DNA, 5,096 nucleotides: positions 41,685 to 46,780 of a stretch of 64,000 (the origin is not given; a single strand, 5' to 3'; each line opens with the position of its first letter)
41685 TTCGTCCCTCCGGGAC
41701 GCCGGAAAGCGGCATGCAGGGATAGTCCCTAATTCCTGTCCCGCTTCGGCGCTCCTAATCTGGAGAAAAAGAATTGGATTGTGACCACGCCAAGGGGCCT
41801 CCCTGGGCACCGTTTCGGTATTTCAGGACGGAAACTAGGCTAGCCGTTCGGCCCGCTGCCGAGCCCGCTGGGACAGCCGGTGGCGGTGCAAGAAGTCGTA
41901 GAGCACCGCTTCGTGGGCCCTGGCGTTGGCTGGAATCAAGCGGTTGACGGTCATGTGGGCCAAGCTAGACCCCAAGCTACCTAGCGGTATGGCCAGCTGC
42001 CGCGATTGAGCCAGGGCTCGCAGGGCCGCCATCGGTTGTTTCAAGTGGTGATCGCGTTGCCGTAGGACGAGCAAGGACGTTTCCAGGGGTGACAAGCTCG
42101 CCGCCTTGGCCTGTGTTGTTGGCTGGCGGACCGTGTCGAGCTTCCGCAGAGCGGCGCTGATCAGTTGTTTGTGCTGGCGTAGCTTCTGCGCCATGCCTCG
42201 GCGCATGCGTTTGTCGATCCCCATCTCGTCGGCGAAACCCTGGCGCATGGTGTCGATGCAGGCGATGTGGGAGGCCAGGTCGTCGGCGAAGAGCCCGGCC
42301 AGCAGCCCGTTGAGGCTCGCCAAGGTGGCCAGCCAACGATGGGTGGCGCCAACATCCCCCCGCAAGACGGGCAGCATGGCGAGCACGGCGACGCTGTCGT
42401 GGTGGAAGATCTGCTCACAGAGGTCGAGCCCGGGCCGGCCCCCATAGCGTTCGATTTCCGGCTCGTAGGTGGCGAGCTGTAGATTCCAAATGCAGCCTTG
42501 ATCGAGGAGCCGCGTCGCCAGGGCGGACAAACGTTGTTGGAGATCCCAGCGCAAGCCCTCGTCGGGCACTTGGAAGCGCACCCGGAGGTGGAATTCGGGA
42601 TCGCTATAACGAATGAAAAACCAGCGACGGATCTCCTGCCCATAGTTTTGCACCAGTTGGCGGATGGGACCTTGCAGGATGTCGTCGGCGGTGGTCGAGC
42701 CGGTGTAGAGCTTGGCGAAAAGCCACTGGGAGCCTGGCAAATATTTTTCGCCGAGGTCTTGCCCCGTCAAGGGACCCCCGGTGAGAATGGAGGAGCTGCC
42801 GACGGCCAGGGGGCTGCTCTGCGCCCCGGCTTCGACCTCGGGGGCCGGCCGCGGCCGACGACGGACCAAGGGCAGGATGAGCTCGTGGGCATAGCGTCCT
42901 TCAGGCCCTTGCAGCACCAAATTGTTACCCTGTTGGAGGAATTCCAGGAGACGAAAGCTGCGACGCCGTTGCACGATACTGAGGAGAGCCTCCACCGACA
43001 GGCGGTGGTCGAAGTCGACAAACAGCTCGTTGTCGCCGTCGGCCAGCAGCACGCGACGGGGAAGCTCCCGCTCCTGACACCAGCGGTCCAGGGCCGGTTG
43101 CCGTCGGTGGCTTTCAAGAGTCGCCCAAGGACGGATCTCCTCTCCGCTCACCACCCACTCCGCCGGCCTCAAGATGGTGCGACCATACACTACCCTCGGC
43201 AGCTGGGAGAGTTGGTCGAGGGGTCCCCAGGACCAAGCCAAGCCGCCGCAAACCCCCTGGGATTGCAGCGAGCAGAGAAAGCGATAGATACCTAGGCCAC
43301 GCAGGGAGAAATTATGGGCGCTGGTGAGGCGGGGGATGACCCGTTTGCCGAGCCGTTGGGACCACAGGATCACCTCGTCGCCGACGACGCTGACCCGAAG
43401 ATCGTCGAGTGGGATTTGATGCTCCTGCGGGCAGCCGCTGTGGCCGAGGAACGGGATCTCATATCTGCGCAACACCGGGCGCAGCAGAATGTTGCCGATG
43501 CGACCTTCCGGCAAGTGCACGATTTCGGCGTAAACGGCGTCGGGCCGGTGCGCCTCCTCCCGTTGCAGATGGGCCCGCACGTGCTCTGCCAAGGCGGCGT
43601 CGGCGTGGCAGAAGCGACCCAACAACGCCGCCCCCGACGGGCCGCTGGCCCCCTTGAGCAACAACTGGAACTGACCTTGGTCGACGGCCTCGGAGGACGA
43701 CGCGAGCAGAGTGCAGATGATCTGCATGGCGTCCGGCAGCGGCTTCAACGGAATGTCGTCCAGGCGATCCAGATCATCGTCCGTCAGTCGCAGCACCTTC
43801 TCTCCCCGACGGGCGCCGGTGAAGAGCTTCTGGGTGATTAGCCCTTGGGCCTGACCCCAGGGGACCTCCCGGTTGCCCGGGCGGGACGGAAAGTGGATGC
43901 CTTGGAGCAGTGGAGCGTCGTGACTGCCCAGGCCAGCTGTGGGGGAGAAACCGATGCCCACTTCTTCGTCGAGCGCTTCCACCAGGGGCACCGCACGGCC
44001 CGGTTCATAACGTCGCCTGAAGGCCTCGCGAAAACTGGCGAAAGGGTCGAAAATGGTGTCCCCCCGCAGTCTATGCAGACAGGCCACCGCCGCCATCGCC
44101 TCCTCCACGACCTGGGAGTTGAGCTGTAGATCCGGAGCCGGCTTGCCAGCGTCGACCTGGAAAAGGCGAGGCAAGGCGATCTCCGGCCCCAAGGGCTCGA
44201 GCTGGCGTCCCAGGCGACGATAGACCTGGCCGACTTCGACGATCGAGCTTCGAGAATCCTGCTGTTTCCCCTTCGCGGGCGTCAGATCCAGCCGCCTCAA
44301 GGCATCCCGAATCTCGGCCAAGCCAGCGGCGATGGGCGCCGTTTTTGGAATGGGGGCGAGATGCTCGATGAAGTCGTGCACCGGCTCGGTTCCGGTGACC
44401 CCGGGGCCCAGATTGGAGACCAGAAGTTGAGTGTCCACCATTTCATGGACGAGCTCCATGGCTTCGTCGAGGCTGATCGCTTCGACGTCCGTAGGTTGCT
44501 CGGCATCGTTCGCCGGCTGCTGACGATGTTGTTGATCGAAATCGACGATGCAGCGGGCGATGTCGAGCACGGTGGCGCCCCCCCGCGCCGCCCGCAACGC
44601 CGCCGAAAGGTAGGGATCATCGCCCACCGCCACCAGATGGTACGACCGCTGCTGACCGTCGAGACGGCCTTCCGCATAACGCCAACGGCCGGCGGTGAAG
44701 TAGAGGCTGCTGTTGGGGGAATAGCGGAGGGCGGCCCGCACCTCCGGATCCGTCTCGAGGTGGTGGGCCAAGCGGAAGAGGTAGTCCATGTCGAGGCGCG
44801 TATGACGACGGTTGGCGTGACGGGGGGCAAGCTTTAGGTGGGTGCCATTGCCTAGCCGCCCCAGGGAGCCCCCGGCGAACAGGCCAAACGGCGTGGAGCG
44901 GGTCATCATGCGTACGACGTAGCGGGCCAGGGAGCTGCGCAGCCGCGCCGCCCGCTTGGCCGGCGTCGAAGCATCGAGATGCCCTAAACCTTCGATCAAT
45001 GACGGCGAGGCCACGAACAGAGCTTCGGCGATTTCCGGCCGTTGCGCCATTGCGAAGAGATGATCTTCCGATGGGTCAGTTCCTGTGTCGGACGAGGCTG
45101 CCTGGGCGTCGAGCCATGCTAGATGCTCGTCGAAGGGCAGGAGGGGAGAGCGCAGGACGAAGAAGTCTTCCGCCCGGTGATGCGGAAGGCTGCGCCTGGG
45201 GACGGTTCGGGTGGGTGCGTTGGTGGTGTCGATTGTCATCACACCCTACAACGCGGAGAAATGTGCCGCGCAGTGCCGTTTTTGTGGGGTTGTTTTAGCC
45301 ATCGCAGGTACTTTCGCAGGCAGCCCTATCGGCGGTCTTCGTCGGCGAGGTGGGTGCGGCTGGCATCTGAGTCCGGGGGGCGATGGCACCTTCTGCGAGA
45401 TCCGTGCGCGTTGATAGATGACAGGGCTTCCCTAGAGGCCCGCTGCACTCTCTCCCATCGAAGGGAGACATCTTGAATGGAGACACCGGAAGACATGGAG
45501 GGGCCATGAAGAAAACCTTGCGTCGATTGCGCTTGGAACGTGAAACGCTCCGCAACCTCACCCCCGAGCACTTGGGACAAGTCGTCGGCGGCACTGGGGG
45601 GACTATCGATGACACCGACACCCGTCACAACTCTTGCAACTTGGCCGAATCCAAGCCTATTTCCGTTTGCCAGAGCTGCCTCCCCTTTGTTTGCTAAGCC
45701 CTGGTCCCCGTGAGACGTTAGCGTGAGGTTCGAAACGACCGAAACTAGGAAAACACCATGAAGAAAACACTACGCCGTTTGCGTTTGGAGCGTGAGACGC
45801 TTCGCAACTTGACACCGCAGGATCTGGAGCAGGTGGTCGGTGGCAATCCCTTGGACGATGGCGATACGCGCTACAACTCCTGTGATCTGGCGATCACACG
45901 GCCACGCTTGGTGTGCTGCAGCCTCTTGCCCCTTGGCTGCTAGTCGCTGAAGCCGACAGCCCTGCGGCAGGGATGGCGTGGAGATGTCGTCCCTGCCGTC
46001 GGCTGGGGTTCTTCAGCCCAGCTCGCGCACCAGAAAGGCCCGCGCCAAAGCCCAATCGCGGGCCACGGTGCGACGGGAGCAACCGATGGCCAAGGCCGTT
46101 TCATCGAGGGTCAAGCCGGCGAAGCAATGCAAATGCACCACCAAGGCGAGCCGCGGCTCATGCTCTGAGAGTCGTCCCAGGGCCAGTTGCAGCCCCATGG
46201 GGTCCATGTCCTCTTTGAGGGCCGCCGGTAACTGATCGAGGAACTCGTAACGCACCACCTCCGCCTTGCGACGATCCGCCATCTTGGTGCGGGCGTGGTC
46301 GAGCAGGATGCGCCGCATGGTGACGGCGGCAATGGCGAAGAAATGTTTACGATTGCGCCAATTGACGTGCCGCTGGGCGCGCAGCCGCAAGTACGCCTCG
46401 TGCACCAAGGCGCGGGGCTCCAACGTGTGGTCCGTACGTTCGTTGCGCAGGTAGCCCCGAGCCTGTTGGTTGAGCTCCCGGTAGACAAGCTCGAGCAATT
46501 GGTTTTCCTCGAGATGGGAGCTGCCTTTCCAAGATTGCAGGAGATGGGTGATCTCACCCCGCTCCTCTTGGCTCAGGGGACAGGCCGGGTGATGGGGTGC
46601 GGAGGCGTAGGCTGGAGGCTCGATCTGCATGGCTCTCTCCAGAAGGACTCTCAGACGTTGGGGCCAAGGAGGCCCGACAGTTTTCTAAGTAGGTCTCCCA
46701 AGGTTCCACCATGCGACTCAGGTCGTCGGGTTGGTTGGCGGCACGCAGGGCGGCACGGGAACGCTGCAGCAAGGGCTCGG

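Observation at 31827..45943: Class I lanthipeptide cluster wired to an NHLM-type export/processing cassette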

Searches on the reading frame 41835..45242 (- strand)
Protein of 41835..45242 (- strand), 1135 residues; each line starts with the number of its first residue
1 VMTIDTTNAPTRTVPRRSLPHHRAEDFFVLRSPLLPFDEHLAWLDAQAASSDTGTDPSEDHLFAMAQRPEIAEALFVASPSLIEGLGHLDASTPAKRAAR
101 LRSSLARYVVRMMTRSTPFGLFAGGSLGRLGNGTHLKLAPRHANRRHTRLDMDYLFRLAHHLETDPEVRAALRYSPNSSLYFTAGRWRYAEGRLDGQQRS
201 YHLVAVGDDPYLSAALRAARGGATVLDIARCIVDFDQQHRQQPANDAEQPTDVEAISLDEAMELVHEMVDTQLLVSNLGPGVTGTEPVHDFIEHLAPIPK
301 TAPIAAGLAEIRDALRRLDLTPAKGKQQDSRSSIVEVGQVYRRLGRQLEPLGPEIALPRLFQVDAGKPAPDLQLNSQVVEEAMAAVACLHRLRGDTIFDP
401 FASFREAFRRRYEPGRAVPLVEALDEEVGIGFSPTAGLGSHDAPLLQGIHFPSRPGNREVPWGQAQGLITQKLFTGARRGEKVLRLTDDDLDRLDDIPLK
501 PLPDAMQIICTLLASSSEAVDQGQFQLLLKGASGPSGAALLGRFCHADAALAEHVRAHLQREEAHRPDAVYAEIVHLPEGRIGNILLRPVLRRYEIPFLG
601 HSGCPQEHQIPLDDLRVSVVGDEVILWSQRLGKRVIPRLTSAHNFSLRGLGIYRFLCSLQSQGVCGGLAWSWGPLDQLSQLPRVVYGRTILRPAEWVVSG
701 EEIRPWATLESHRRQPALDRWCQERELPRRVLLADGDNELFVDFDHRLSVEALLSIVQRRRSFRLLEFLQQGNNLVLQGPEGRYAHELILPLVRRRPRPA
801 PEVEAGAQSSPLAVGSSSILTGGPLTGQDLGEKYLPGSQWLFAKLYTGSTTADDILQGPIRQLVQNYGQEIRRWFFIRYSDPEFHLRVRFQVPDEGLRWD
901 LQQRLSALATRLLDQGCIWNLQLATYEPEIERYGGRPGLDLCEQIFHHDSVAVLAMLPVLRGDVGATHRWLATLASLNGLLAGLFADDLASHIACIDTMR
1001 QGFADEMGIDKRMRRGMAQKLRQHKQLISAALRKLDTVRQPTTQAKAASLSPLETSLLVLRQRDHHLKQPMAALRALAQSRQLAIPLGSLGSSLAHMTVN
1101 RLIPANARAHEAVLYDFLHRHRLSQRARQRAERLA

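Call 3: search_protein_families(library=pfam, proteins=[window:41835-45242:-], max_evalue=0.01)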
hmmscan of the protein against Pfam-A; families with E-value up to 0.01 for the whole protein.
window:41835-45242:- (1135 aa): 2 families
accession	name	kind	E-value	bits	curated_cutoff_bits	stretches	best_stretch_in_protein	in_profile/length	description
PF04738.18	Lant_dehydr_N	-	2.6e-162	541.8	28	1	67-753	1-649/649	Lantibiotic dehydratase, N terminus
PF14028.11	Lant_dehydr_C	-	1e-58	200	24.4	1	840-1121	1-254/255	Lantibiotic biosynthesis dehydratase C-term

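Call 4: search_protein_families(library=ncbifam, proteins=[window:41835-45242:-], max_evalue=0.01)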
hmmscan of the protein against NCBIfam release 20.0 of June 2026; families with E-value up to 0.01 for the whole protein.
window:41835-45242:- (1135 aa): 1 family
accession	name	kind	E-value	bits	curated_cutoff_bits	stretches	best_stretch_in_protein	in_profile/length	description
TIGR03891.1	thiopep_ocin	subfamily_domain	3.9e-54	184.3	48.45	1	840-1121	1-262/263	thiopeptide-type bacteriocin biosynthesis protein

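Call 20: find_related_loci(query=window:41835-45242:-, collection=genome_contigs, flank=10000)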
Query window:41835-45242:- (1135 aa) in genome_contigs; peptide patterns used: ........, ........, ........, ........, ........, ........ (x = any residue, [..] = any of these).
74 stretches matched a pattern, but none encodes a relative of the query by tblastn (E <= 1e-3).

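Call 36: search_solved_structures(query=window:41835-45242:-, show_alignments=0, max_evalue=0.00001)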
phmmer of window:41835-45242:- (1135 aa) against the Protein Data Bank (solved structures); distinct sequences matched with E-value up to 0.00001: 4.
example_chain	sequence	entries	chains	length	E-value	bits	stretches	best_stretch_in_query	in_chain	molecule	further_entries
5ehk_A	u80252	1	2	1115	2.3e-50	174.5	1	47-962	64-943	Lantibiotic dehydratase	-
9g04_A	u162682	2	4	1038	2.4e-41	144.6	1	23-957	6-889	Thiopeptide-type bacteriocin biosynthesis domain containing protein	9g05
6m7y_A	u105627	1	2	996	5.4e-36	126.9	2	541-961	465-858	Nisin biosynthesis protein NisB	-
4wd9_A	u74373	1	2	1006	5.6e-36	126.9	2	541-961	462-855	Nisin biosynthesis protein NisB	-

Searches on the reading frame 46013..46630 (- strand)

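Call 37: search_protein_families(library=pfam, proteins=[window:46013-46630:-], max_evalue=0.001)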
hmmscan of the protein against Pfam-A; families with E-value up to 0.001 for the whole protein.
window:46013-46630:- (205 aa): 1 family
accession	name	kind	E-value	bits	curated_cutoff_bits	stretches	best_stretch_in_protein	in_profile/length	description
PF07638.17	Sigma70_ECF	-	7.2e-43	147.1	21.1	1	26-204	3-183/185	ECF sigma factor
